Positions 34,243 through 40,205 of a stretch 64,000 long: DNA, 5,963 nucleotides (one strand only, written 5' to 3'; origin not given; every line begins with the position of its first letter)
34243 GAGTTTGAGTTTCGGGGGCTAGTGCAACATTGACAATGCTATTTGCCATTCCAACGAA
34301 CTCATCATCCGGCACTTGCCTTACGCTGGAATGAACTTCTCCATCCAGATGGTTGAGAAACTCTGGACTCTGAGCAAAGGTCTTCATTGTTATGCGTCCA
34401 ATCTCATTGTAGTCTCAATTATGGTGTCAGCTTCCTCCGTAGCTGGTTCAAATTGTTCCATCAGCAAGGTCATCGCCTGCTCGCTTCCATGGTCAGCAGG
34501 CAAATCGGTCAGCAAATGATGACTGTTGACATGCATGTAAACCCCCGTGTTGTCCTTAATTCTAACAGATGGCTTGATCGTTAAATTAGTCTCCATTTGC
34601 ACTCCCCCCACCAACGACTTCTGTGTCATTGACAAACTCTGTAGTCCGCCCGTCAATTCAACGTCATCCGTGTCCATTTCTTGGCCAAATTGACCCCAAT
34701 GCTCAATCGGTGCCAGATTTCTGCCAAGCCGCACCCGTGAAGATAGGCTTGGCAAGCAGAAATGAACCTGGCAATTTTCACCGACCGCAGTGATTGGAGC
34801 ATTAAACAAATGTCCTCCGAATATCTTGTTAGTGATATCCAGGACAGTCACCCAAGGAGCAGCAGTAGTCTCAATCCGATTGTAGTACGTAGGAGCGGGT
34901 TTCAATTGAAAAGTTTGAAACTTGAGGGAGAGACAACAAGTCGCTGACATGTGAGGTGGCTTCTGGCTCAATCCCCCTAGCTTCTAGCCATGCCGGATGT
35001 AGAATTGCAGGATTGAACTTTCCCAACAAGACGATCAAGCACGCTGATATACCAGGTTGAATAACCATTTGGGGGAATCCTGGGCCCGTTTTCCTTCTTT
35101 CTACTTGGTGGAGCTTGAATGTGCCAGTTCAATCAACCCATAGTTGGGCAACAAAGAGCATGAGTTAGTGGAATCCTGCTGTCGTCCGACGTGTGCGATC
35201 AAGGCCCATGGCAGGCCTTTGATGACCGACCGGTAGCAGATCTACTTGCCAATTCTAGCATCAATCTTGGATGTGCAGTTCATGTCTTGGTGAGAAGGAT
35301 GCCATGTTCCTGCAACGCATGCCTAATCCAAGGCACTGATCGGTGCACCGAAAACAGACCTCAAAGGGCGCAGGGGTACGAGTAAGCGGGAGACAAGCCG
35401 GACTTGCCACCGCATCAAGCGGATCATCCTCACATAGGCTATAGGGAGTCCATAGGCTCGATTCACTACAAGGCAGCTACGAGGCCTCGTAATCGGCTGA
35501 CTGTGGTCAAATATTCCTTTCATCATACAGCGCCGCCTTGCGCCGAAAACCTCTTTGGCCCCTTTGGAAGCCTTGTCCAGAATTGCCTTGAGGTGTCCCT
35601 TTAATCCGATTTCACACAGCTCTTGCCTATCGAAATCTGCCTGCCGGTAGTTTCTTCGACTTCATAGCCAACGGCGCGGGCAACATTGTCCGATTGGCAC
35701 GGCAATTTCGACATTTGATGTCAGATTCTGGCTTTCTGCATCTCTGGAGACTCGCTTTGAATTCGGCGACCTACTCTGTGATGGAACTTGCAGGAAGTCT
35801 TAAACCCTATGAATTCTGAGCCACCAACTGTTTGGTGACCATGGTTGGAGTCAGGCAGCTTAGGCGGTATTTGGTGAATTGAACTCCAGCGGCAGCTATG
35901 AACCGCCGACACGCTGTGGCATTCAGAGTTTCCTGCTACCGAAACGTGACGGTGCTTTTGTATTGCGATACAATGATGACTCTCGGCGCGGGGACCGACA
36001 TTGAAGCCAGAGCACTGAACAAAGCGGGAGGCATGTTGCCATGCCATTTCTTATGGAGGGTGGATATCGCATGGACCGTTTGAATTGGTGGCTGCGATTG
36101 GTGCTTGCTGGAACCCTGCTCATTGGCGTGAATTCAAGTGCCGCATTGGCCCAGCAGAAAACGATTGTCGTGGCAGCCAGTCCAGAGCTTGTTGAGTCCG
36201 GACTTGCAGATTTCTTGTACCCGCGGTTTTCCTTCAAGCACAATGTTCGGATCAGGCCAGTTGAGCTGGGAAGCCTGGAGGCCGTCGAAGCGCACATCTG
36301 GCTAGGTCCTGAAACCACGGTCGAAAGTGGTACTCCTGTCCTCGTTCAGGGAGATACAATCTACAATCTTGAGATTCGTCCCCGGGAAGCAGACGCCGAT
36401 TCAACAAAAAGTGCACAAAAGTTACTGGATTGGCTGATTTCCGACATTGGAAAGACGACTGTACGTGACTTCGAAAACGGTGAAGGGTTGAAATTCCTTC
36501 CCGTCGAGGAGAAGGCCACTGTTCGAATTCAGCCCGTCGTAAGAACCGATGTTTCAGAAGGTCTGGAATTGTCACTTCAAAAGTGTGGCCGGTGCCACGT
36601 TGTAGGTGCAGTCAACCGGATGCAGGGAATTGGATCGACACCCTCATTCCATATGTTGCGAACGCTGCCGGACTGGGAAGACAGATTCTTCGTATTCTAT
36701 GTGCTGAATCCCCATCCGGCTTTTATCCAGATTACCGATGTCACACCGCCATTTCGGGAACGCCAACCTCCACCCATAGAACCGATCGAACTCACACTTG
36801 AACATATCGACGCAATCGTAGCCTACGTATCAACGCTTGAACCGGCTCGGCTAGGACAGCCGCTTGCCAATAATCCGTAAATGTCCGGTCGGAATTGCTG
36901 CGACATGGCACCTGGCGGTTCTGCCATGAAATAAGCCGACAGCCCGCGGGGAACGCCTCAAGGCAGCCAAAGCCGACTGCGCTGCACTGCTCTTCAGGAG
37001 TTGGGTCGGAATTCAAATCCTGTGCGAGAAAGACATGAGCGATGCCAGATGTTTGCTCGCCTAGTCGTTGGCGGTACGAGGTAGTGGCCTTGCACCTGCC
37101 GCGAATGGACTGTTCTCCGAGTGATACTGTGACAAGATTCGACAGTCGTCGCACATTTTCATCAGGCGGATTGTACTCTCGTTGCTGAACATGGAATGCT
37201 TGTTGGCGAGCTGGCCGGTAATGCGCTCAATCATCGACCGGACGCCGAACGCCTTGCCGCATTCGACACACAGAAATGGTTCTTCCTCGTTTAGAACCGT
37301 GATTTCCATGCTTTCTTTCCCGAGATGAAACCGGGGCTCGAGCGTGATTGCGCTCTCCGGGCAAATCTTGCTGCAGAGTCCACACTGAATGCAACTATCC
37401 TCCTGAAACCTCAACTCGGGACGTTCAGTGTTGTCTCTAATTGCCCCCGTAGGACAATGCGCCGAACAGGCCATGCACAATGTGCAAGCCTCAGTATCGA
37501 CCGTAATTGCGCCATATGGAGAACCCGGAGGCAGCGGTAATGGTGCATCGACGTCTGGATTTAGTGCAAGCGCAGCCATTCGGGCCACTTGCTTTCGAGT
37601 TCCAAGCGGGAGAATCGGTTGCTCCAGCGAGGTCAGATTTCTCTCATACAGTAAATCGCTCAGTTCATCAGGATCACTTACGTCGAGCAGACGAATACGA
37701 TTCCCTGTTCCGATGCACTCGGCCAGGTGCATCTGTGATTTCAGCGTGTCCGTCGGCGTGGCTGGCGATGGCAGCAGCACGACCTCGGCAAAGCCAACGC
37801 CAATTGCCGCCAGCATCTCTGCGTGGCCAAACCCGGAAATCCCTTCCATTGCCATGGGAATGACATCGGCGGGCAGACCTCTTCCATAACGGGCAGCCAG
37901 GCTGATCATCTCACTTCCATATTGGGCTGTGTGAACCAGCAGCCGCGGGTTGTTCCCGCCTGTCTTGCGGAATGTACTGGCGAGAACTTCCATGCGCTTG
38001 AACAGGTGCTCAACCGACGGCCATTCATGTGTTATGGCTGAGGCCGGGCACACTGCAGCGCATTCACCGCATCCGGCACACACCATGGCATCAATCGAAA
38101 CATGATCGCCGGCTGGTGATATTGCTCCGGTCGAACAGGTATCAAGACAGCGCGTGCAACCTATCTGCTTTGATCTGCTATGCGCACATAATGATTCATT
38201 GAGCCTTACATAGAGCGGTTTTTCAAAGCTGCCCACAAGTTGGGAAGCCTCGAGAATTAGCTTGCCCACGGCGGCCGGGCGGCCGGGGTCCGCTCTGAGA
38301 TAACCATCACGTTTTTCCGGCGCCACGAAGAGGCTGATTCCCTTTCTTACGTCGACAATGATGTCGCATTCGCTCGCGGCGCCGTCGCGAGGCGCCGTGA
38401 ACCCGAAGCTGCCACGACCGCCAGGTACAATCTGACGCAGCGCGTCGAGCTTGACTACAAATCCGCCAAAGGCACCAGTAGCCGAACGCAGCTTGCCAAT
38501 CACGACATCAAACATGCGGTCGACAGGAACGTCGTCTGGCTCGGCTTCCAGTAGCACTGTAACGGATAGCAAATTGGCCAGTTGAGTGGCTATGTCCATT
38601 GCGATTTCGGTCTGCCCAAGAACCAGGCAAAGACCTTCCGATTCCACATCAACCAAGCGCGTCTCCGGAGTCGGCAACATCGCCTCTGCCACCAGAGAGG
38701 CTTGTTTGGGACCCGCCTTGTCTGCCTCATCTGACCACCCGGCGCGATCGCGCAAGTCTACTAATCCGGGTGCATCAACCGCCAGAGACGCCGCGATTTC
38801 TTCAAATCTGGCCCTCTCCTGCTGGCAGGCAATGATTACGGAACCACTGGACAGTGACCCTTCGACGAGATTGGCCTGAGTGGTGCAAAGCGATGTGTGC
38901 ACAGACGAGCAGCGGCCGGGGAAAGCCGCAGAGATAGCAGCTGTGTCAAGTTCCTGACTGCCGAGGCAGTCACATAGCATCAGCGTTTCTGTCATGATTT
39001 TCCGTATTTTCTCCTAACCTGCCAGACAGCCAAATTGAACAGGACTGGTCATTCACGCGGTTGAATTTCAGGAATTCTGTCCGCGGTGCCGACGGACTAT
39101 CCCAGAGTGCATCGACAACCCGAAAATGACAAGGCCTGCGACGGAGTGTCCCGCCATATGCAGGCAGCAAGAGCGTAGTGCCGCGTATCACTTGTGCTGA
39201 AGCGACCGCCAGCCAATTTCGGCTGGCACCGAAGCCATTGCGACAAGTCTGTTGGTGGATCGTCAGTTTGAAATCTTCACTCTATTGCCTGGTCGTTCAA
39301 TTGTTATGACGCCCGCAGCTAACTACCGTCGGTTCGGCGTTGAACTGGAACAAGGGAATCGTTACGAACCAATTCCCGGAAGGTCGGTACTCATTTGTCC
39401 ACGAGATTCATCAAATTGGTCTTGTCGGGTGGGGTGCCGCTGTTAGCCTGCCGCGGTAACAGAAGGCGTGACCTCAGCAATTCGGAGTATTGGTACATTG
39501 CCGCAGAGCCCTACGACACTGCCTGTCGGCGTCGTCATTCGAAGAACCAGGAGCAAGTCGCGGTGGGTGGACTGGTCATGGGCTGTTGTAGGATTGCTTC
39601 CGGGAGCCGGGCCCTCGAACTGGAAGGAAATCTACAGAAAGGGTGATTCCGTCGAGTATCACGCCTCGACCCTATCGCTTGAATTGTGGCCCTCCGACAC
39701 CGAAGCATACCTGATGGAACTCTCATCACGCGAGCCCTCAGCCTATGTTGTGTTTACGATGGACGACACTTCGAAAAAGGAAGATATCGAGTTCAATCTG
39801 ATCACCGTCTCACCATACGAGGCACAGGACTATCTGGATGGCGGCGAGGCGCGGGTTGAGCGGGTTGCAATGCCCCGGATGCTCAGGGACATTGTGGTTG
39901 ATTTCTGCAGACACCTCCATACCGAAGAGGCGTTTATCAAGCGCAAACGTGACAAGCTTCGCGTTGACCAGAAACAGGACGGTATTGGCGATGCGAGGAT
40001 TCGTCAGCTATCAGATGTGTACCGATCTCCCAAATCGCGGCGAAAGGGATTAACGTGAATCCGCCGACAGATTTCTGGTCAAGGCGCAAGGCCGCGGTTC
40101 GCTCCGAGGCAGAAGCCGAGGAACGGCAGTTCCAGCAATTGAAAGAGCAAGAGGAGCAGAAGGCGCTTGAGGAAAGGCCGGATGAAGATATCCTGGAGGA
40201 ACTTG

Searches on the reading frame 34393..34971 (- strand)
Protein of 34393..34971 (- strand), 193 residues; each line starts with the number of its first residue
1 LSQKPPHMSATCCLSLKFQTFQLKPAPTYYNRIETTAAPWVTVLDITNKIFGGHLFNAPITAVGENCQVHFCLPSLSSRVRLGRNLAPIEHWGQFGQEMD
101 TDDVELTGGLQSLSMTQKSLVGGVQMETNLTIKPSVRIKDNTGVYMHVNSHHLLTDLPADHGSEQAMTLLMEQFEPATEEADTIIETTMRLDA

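Call 20: search_protein_families(library=pfam, proteins=[window:34393-34971:-], max_evalue=0.001)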
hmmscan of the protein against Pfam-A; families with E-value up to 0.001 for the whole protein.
window:34393-34971:- (193 aa): 0 families

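Call 22: search_protein_families(library=padloc, proteins=[window:34393-34971:-], max_evalue=0.01)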
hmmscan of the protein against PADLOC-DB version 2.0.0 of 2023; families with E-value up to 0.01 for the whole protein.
window:34393-34971:- (193 aa): 0 families

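Call 23: search_protein_families(library=ncbifam, proteins=[window:34393-34971:-], max_evalue=0.01)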
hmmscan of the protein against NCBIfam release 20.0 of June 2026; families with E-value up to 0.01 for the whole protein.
window:34393-34971:- (193 aa): 0 families

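Call 41: search_protein_families(library=phrogs, proteins=[window:34393-34971:-], max_evalue=0.01)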
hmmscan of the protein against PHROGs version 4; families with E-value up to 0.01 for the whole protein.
window:34393-34971:- (193 aa): 0 families

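Call 70: find_homologous_proteins(query=window:34393-34971:-, max_evalue=0.001)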
Query window:34393-34971:- (193 aa): 15 proteins with E <= 0.001 among 51 candidates.
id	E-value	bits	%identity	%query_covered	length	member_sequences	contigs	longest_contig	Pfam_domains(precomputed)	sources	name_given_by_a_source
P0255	2.7e-121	420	100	96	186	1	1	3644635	-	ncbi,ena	-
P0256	1.4e-64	235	69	82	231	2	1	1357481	-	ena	-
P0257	7.6e-63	229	66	82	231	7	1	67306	-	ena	-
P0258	1.6e-61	225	67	83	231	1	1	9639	-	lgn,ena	-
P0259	3.3e-61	224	65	82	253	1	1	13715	-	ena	-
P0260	5.4e-60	220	61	85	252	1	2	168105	-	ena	-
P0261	1.1e-59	219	62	85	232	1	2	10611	-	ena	-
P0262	1.5e-58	215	60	82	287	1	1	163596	-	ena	-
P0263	4.1e-58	214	65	82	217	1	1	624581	-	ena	-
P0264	1.8e-57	212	63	82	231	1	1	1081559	-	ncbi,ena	-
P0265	8.8e-51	190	58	82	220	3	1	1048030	-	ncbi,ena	-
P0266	8.1e-48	180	56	84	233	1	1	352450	-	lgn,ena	-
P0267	2.6e-46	176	58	76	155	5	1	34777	-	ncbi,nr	ncbi:MAG: hypothetical protein OXD01_14095 [Gammaproteobacteria bacterium]|nr:hypothetical protein [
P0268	7.4e-46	174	55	82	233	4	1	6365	-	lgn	-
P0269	1.9e-42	163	53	82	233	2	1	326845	-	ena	-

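Call 72: find_encoding_contigs(protein=P0256, flank=6000, max_places=2)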
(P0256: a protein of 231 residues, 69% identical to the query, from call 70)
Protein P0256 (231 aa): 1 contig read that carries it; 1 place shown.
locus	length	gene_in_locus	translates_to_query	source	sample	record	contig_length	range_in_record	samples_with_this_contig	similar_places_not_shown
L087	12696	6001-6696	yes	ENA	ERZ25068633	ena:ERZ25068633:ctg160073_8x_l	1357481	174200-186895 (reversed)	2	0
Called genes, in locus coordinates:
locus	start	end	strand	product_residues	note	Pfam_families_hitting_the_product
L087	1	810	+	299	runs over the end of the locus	PF01882:DUF58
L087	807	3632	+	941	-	PF07584:BatA, PF13709:DUF4159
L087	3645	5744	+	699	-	-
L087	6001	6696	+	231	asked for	-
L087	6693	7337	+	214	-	-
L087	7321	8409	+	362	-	-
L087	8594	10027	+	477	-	PF01565:FAD_binding_4, PF02913:FAD-oxidase_C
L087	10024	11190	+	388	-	PF01565:FAD_binding_4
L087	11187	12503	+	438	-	PF12837:Fer4_6 (faint), PF12838:Fer4_7, PF13183:Fer4_8, PF13237:Fer4_10 (faint), PF13534:Fer4_17, PF02754:CCG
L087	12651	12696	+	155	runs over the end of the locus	PF00011:HSP20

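Call 73: find_encoding_contigs(protein=P0264, flank=6000, max_places=2)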
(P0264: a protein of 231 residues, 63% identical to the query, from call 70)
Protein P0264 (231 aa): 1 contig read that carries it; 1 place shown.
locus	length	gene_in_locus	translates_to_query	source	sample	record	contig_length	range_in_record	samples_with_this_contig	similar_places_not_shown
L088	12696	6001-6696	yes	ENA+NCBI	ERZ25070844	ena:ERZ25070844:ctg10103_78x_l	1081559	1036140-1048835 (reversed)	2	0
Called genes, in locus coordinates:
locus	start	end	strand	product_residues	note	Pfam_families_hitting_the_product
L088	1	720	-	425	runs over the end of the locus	PF02403:Seryl_tRNA_N, PF00587:tRNA-synt_2b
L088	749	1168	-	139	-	PF02537:CRCB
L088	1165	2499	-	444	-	PF05496:RuvB_N, PF13191:AAA_16 (faint), PF00004:AAA, PF01078:Mg_chelatase (faint), PF13401:AAA_22 (faint), PF20720:nSTAND3 (weak), PF16193:AAA_assoc_2, PF12002:MgsA_C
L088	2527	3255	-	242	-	PF03548:LolA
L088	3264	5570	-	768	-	PF13491:FtsK_4TM, PF17854:FtsK_alpha, PF01580:FtsK_SpoIIIE, PF12846:AAA_10 (faint), PF09397:FtsK_gamma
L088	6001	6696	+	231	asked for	-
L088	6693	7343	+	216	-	-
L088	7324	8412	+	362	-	-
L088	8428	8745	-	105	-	-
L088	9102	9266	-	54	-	-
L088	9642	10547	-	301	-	PF01479:S4, PF00849:PseudoU_synth_2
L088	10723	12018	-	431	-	PF07992:Pyr_redox_2 (faint), PF00890:FAD_binding_2 (weak), PF01266:DAO, PF01494:FAD_binding_3 (weak), PF01593:Amino_oxidase (faint), PF12831:FAD_oxidored (weak)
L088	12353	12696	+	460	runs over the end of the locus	PF00120:Gln-synt_C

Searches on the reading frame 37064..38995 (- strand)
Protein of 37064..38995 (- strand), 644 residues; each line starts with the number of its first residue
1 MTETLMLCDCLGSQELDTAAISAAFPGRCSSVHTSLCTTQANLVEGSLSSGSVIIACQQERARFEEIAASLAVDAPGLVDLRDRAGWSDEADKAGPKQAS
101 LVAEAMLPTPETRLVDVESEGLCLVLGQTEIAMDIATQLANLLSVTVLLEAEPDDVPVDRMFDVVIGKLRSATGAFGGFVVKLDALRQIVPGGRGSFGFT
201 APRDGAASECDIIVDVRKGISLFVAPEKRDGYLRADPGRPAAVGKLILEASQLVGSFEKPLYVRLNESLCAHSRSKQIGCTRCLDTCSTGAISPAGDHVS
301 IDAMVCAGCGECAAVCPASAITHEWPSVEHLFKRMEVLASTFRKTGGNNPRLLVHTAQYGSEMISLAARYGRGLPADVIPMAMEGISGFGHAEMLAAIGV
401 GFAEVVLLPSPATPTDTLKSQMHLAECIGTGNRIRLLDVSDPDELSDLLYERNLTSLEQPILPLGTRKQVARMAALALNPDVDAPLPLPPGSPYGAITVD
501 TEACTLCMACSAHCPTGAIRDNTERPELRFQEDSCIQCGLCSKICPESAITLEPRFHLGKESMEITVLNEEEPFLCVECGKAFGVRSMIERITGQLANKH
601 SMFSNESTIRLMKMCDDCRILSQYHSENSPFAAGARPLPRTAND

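Call 21: search_protein_families(library=pfam, proteins=[window:37064-38995:-], max_evalue=0.001)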
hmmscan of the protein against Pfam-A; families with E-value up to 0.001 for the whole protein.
window:37064-38995:- (644 aa): 12 families
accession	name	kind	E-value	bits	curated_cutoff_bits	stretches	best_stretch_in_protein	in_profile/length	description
PF00037.32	Fer4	-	1.8e-19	69.1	21.1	3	497-520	1-24/24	4Fe-4S binding domain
PF12838.12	Fer4_7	-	1.4e-18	67.5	27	2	278-320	3-52/52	4Fe-4S dicluster domain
PF12837.12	Fer4_6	-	2.1e-14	53.1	25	3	529-550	3-24/24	4Fe-4S binding domain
PF13484.11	Fer4_16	-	1.4e-13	51.8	30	0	306-324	2-20/66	4Fe-4S double cluster binding domain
PF13187.11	Fer4_9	-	7.7e-13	48.7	27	2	503-550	1-52/52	4Fe-4S dicluster domain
PF13237.11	Fer4_10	-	2.7e-12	46.9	25.5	2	497-546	2-53/53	4Fe-4S dicluster domain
PF14697.11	Fer4_21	-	2e-11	44.3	35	1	275-321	6-57/59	4Fe-4S dicluster domain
PF12797.12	Fer4_2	-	8.1e-11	41.6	24.5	0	532-547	7-22/22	4Fe-4S binding domain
PF13183.11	Fer4_8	-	1.1e-08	35.9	27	1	533-581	3-59/68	4Fe-4S dicluster domain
PF25160.1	LdpA_Fe-S-bd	-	7.2e-08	32.5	27.6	0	280-323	5-45/49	LdpA Fe-S cluster-binding domain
PF12798.12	Fer4_3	-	9.9e-05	23.3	27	0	535-549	1-15/15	4Fe-4S binding domain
PF12800.12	Fer4_4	-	0.00015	22.3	24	0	533-547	2-16/17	4Fe-4S binding domain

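Call 23: search_protein_families(library=ncbifam, proteins=[window:37064-38995:-], max_evalue=0.01)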
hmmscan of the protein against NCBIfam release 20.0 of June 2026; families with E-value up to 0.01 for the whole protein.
window:37064-38995:- (644 aa): 91 families (the best 25 are shown)
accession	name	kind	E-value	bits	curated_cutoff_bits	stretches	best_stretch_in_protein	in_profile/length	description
NF058577.1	FdxA_fam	equivalog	6.6e-17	61.4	65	2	501-549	6-52/52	4Fe-4S ferredoxin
TIGR02700.1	flavo_MJ0208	hypoth_equivalog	1.7e-16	60.2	251.35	2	274-323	147-196/234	dihydromethanopterin reductase (acceptor)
NF045874.1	Vhu_polyferre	exception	9.2e-15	54.2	600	2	498-588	261-343/381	F420-non-reducing hydrogenase associated-polyferredoxin VhuB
NF040770.1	hetero_SS_HdrA2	exception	2.5e-14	52.3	1100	2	273-338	575-640/777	CoB-CoM heterodisulfide reductase HdrA2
NF009053.0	PRK12387.1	subfamily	2.8e-14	53.3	204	1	499-620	35-160/180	formate hydrogenlyase complex iron-sulfur subunit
NF006221.0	PRK08348.1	subfamily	2.9e-14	52.9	124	2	476-561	20-103/136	NADH-plastoquinone oxidoreductase subunit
NF040684.1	PorD_Arch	equivalog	8.4e-14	51.4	120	2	499-553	29-82/85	pyruvate synthase subunit PorD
TIGR02179.1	PorD_KorD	subfamily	9e-14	51.4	60.05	2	499-553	22-75/78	2-oxoacid:acceptor oxidoreductase, delta subunit, pyruvate/2-ketoisovalerate family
NF041891.1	hdrA_Methbact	equivalog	1.1e-13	50.3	1300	2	272-339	569-636/762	ferredoxin:CoB-CoM heterodisulfide reductase subunit HdrA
NF042909.1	FMH_DH_FwdF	exception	2.8e-13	49.7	375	1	520-589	2-73/336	tungsten-dependent formylmethanofuran dehydrogenase subunit FwdF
TIGR04105.1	FeFe_hydrog_B1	subfamily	4.5e-13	48.7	450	2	501-552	110-161/462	monomeric [FeFe] hydrogenase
TIGR00402.1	napF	equivalog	8.7e-13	48.5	102.2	2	503-592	36-126/149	ferredoxin-type protein NapF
NF038196.1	ferrodoxin_EFR1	subfamily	1.1e-12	48.6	75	2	498-553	181-232/242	EFR1 family ferrodoxin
NF045790.1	OxalOxreddelta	equivalog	2.3e-12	46.7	230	2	499-555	257-311/316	oxalate oxidoreductase subunit delta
NF048010.1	SfplDhtActHpsHDes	equivalog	7.4e-12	44.7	430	2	279-347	62-133/298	(2S)-3-sulfopropanediol dehydratase activating enzyme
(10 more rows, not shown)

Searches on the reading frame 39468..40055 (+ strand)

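Call 21: search_protein_families(library=pfam, proteins=[window:39468-40055:+], max_evalue=0.001)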
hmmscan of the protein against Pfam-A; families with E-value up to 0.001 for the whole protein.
window:39468-40055:+ (196 aa): 1 family
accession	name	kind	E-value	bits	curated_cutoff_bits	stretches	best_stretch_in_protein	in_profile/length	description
PF11749.13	DUF3305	-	5.8e-35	121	25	1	19-160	1-140/140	Protein of unknown function (DUF3305)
